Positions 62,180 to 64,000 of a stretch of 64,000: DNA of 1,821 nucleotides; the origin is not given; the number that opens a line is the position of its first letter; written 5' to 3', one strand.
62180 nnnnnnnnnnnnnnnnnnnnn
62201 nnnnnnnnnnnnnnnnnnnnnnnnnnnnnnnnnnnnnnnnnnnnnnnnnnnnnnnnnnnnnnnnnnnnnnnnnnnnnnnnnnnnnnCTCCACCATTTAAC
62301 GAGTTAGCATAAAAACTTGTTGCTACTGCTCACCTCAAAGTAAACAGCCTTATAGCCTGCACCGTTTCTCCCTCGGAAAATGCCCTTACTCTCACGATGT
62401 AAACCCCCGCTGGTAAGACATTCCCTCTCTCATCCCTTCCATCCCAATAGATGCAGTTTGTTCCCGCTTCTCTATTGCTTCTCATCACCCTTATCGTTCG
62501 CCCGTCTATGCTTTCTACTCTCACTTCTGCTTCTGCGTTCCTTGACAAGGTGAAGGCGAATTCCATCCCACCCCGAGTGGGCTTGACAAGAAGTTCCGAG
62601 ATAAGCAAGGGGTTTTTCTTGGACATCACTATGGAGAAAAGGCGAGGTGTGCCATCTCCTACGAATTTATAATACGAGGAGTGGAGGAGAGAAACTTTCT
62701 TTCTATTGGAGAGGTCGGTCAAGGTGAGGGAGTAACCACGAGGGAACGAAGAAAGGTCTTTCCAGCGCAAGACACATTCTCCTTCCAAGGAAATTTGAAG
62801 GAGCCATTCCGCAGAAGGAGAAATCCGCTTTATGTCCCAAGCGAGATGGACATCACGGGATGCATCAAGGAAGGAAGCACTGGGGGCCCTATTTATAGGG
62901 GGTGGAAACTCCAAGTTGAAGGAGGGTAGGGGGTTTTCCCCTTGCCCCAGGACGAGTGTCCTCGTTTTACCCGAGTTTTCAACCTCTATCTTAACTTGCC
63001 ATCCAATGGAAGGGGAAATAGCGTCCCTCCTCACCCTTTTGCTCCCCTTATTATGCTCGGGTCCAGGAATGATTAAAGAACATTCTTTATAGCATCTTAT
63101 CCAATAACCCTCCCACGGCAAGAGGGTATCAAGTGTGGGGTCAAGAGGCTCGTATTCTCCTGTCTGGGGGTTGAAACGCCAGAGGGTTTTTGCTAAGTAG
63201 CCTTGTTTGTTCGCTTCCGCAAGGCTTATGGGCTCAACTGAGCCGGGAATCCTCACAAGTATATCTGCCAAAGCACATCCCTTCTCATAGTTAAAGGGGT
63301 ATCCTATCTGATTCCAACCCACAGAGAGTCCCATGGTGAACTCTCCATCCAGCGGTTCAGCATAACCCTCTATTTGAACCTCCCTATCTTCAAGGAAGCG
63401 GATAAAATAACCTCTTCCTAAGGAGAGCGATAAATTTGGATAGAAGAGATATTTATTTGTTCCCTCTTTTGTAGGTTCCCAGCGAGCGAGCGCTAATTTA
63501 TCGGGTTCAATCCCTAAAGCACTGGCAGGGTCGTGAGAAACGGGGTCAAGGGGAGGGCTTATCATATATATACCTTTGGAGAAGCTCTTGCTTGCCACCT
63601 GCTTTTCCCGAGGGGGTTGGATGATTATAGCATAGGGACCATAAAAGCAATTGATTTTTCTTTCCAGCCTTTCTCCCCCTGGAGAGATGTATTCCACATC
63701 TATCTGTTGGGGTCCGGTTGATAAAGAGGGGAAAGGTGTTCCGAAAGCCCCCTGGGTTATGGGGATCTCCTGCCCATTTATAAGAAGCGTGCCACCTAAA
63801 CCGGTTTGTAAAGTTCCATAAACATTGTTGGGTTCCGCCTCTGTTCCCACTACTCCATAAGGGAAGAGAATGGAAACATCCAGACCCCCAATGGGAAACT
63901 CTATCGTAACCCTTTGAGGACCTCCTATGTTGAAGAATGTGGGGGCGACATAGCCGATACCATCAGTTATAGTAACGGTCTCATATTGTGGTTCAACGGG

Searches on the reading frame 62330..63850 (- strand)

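Call 19: search_protein_families(library=ncbifam, proteins=[window:62330-63850:-], max_evalue=1e-10)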
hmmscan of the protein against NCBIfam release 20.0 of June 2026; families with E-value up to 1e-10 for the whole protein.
window:62330-63850:- (506 aa): 0 families

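Call 50: search_protein_families(library=pfam, proteins=[window:62330-63850:-], max_evalue=0.00001)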
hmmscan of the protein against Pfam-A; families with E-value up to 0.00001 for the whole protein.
window:62330-63850:- (506 aa): 1 family
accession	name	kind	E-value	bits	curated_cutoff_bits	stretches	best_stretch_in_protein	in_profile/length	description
PF13860.13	FlgD_ig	-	6.1e-09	36.2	27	1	425-490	6-75/79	FlgD Ig-like domain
